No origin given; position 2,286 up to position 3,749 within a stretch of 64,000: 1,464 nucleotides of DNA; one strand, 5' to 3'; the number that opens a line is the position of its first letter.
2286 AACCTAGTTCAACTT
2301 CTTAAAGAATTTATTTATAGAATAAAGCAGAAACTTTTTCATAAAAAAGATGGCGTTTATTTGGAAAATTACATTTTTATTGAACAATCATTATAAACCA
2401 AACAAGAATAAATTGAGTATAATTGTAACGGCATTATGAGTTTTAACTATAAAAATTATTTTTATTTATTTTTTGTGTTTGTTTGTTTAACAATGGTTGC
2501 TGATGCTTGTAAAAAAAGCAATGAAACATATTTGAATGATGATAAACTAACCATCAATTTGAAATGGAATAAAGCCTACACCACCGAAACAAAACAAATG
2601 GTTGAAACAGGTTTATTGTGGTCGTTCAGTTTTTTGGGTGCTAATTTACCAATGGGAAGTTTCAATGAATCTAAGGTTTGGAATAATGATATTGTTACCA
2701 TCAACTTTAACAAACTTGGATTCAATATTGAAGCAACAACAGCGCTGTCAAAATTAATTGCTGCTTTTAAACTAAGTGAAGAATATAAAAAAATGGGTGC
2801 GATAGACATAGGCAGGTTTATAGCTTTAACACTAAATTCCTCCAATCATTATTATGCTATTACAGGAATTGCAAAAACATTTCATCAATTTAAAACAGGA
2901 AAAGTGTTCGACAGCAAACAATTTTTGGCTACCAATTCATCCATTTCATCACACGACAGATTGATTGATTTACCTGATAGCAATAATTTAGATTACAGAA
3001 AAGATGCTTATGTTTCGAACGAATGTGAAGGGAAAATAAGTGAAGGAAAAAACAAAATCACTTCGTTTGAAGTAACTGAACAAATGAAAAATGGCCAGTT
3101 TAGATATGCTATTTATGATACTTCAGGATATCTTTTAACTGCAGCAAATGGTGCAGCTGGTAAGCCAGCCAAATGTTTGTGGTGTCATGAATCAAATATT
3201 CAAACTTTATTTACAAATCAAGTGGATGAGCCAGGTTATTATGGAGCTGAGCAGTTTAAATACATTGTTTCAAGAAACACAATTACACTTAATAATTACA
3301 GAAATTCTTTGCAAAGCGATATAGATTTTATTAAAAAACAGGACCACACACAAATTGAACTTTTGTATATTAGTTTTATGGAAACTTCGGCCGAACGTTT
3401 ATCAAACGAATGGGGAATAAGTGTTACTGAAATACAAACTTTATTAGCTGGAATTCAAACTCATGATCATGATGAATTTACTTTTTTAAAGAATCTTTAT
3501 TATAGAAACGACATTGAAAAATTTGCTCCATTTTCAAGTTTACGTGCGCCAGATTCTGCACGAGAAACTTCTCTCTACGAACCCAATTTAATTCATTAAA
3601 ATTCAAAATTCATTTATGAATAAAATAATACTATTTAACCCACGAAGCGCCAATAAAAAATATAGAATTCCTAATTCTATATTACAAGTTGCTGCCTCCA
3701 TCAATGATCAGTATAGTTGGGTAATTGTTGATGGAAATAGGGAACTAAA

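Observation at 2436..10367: Coupled operon of three cobalamin-type radical SAM paralogues, two SAM methyltransferases and a nucleotidyltransferase, with no pathway I can name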

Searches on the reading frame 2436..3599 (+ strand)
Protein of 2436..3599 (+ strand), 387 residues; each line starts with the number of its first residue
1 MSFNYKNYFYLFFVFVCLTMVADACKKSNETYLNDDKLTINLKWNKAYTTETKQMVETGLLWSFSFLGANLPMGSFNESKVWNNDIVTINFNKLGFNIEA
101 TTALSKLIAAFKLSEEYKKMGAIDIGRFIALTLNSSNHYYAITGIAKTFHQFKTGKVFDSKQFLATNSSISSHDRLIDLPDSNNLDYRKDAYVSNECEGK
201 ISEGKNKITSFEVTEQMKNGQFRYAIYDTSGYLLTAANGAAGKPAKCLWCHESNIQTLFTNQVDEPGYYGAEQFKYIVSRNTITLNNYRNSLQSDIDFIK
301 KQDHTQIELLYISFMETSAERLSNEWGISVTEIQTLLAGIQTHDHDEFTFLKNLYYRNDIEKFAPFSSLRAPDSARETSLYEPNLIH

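Call 3: search_protein_families(library=pfam, proteins=[window:2436-3599:+], max_evalue=0.01)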
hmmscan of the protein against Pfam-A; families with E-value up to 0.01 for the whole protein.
window:2436-3599:+ (387 aa): 0 families

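Call 4: search_protein_families(library=ncbifam, proteins=[window:2436-3599:+], max_evalue=0.01)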
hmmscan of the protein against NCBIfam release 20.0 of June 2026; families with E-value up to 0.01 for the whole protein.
window:2436-3599:+ (387 aa): 0 families

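Call 22: find_homologous_proteins(query=window:2436-3599:+, max_evalue=0.001)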
Query window:2436-3599:+ (387 aa): 513 proteins with E <= 0.001 among 3177 candidates; the best 120 are listed.
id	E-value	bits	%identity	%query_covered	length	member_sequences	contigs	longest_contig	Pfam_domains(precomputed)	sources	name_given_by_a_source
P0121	1.4e-239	812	91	100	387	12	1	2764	-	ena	-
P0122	7.0e-206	702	84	96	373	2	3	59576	-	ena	-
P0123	8.6e-169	580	66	96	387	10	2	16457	-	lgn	-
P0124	2.7e-167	575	65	100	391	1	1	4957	-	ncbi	-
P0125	5.8e-167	573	67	97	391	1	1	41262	-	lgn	-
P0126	9.3e-165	566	66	97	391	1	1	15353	-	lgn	-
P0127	1.5e-162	559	62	100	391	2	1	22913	-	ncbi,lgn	-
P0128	4.8e-162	557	62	99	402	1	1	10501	-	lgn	-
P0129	3.5e-161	554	64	100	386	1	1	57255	-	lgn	-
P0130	5.6e-156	537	60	100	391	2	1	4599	-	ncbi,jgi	jgi:hypothetical protein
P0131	2.5e-155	535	63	100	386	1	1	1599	-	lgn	-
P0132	3.4e-155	535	60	100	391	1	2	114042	-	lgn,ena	-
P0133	7.7e-154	530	61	98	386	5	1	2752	-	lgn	-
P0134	3.1e-153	528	63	95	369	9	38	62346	-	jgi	jgi:hypothetical protein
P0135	8.3e-152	524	61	97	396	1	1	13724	-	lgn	-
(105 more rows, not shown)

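Call 36: predict_structure(alignment_id=A2)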
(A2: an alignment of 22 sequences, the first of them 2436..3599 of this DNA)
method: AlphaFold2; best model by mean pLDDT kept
length: 387 residues; sequences in the alignment: 22
mean_pLDDT: 89.4   pTM: 0.85
mean pLDDT of the five models: 89.4, 89.3, 88.6, 88.4, 87.6
residues with pLDDT >= 90: 269; 70-90: 90; 50-70: 20; < 50: 8
segments of 3 or more residues with pLDDT < 50: 26-32
pLDDT, mean of each block of 10 residues (from residue 1): 73 88 55 72 97 97 96 97 97 96 97 95 97 95 96 93 83 86 84 89 86 92 93 85 71 75 91 91 90 93 91 96 96 97 93 95 93 86 90
secondary structure, 60 per line:
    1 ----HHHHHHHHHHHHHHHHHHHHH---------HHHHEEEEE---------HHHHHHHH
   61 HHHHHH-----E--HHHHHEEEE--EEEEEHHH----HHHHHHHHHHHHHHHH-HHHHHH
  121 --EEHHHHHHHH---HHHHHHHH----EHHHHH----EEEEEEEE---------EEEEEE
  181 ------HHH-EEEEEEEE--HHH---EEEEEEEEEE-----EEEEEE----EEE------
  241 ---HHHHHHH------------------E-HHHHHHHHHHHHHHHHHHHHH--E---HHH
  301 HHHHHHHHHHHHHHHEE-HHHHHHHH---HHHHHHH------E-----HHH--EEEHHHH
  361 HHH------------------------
elements in order: H5-25 H35-38 E39-43 H53-66 H75-79 E80-83 E86-90 H98-113 H115-120 H125-132 H136-143 H149-153 E158-165 E175-180 E191-198 E207-216 E222-227 E232-234 H244-250 H271-291 H298-315 H319-326 H330-336 E354-356 H357-363

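Call 39: fold_search(model_id=the predicted structure, library=pdb)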
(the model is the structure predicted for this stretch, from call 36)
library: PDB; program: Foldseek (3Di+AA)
matches with E <= 10: 394; with E <= 0.001: 0
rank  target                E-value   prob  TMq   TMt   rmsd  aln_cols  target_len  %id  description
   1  4g7n_A                1.1e-01  0.21  0.11  0.17  14.6       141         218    8  The Structure of the Plk4 Cryptic Polo Box Reveals Two Tandem Polo Boxes Required for Centriole Duplication (released 2012-10-10)
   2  8gar                  2.5e-01  0.30  0.17  0.36  10.4       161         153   10  Nitrosomonas europaea Cytochrome P460 Arg44Ala (released 2023-07-05)
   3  4nk7                  4.9e-01  0.13  0.11  0.18  14.0       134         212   10  Crystal Structure of the D. melanogaster Plk4 cryptic polo box (CPB) (released 2014-08-27)
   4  4wa4_A                5.2e-01  0.11  0.12  0.12  11.4       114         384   10  The crystal structure of neuraminidase from a H3N8 influenza virus isolated from New England harbor seals in complex w (released 2015-01-14)
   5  8yqv_B                5.5e-01  0.02  0.08  0.04  21.3       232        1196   11  African swine fever virus RNA Polymerase core (released 2024-11-06)
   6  2kho                  7.3e-01  0.02  0.10  0.07  20.6       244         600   11  NMR-RDC / XRAY structure of E. coli HSP70 (DNAK) chaperone (1-605) complexed with ADP and substrate (released 2009-05-12)
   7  4mc7_A                7.8e-01  0.07  0.12  0.12  11.3       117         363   14  Crystal structure of a subtype N11 neuraminidase-like protein of A/flat-faced bat/Peru/033/2010 (H18N11) (released 2013-10-23)
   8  1dky_B                7.8e-01  0.03  0.09  0.14  18.5       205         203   11  THE SUBSTRATE BINDING DOMAIN OF DNAK IN COMPLEX WITH A SUBSTRATE PEPTIDE, DETERMINED FROM TYPE 2 NATIVE CRYSTALS (released 1996-12-07)
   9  5ay6_A                9.2e-01  0.08  0.11  0.13   8.7        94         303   13  32 kDa Fragment of the Flagellar hook protein FlgE from Caulobacter crescentus (released 2016-08-17)
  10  9r9o_A                9.2e-01  0.04  0.12  0.18  15.9       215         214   10  Yeast 80S with nascent chain in complex with Ssb1-ADP in the S1 state (released 2025-12-24)
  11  6knb_C                9.2e-01  0.03  0.11  0.14  14.2       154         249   11  PolD-PCNA-DNA (form A) (released 2020-08-05)
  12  6xn0_B                9.8e-01  0.09  0.12  0.13   8.5       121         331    3  Crystal structure of GH43_1 enzyme from Xanthomonas citri (released 2020-12-02)
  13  9eje_A                9.8e-01  0.06  0.10  0.10  13.2       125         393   14  NCS.1 Fab in complex with N5 NA of A/shorebird/Delaware Bay/309/2016 (DB16, H10N5) -- 3 Fabs (released 2025-08-13)
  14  8a3t_C                9.8e-01  0.03  0.11  0.04  15.7       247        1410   10  S. cerevisiae APC/C-Cdh1 complex (released 2022-08-31)
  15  4g7n_B                1.0e+00  0.08  0.11  0.17  14.0       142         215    8  The Structure of the Plk4 Cryptic Polo Box Reveals Two Tandem Polo Boxes Required for Centriole Duplication (released 2012-10-10)
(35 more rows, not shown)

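Call 51: search_protein_families(library=padloc, proteins=[window:2436-3599:+], max_evalue=0.01)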
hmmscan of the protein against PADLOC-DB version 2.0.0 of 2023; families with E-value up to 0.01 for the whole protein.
window:2436-3599:+ (387 aa): 0 families

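Call 53: search_protein_families(library=pfam, alignment_id=A2, max_evalue=5)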
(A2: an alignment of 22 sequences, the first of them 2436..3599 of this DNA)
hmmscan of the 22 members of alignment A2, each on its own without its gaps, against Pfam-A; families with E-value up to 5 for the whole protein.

A. member 1, window:2436-3599:+ (387 aa): 1 family
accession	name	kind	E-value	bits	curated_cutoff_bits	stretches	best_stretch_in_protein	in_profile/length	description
PF19390.4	DUF5965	-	0.1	13.4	25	1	278-307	18-49/74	Family of unknown function (DUF5965)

B. families by the number of members that match (of 22 scanned): 15 families
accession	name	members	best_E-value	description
PF02817.22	E3_binding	2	0.15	e3 binding domain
PF00071.28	Ras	1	0.03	Ras family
PF16339.10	DUF4969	1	0.039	Domain of unknown function (DUF4969)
PF04563.20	RNA_pol_Rpb2_1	1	0.057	RNA polymerase beta subunit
PF16694.10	Cytochrome_P460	1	0.062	Cytochrome P460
PF10614.14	CsgF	1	0.07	Type VIII secretion system (T8SS), CsgF protein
PF19390.4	DUF5965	1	0.1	Family of unknown function (DUF5965)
PF03823.19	Neurokinin_B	1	0.13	Neurokinin B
PF03568.22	Peptidase_C50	1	0.16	Peptidase family C50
PF05720.17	Dicty_CAD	1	0.18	Cell-cell adhesion domain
PF14600.11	CBM_5_12_2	1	0.19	Cellulose-binding domain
PF03892.19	NapB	1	0.21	Nitrate reductase cytochrome c-type subunit (NapB)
PF04539.22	Sigma70_r3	1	0.22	Sigma-70 region 3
PF02316.22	HTH_Tnp_Mu_1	1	0.22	Mu DNA-binding domain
PF19663.4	DUF6166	1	0.34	Family of unknown function (DUF6166)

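Call 55: search_solved_structures(query=A2, max_evalue=10, show_alignments=2)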
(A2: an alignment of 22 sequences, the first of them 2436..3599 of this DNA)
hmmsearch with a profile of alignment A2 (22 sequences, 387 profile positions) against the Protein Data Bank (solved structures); distinct sequences matched with E-value up to 10: 0.

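Call 68: find_encoding_contigs(protein=window:2436-3599:+, flank=10000, max_places=1)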
Protein window:2436-3599:+ (387 aa): 2 contigs read that carry it; 1 place shown.
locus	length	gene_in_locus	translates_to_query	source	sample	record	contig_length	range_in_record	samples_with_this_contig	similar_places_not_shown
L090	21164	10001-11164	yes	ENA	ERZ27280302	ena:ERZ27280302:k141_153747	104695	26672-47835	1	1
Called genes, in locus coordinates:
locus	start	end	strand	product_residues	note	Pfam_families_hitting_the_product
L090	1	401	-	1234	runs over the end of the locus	PF01963:TraB_PrgY_gumN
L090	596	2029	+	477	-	PF00883:Peptidase_M17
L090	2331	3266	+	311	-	-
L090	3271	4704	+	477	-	PF04932:Wzy_C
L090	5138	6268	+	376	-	-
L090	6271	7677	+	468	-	PF14897:EpsG (weak)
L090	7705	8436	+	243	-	PF13578:Methyltransf_24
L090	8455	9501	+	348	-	PF13477:Glyco_trans_4_2, PF00534:Glycos_transf_1, PF13692:Glyco_trans_1_4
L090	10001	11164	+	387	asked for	-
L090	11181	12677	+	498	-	PF02310:B12-binding, PF04055:Radical_SAM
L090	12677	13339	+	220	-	PF05175:MTS, PF03602:Cons_hypoth95 (weak), PF06325:PrmA (weak), PF13489:Methyltransf_23 (faint), PF13847:Methyltransf_31 (weak), PF13649:Methyltransf_25 (weak)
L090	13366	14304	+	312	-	-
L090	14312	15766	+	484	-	PF04055:Radical_SAM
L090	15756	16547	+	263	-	PF01209:Ubie_methyltran, PF05724:TPMT (weak), PF03848:TehB (weak), PF13489:Methyltransf_23 (weak), PF13847:Methyltransf_31, PF08241:Methyltransf_11, PF08242:Methyltransf_12, PF13649:Methyltransf_25, +1 more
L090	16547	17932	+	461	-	PF02310:B12-binding, PF04055:Radical_SAM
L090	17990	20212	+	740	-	PF00082:Peptidase_S8, PF18962:Por_Secre_tail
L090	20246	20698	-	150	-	PF06127:Mpo1-like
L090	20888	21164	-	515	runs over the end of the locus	PF00171:Aldedh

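Call 74: search_protein_families(library=pfam, proteins=[L090:2331-3266:+, L090:3271-4704:+, L090:5138-6268:+, L090:6271-7677:+], max_evalue=0.01)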
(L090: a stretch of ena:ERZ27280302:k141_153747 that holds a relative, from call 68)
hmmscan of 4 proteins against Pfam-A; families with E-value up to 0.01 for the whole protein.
L090:2331-3266:+ (311 aa): 1 family
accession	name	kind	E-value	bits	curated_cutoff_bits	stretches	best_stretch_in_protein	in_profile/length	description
PF02706.20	Wzz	-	2.7e-05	24.9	25.5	1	9-87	5-84/91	Chain length determinant protein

L090:3271-4704:+ (477 aa): 1 family
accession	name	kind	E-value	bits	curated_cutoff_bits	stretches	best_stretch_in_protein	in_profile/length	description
PF04932.20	Wzy_C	-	1.7e-26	93.2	31.7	1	245-403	5-149/149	O-Antigen ligase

L090:5138-6268:+ (376 aa): 0 families

L090:6271-7677:+ (468 aa): 2 families
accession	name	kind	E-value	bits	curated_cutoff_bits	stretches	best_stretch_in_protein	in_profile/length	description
PF14897.12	EpsG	-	8.2e-06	25.6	30.1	1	11-371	3-317/326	EpsG family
PF13231.12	PMT_2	-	4.3e-05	24.2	26.1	1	63-208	7-155/160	Dolichyl-phosphate-mannose-protein mannosyltransferase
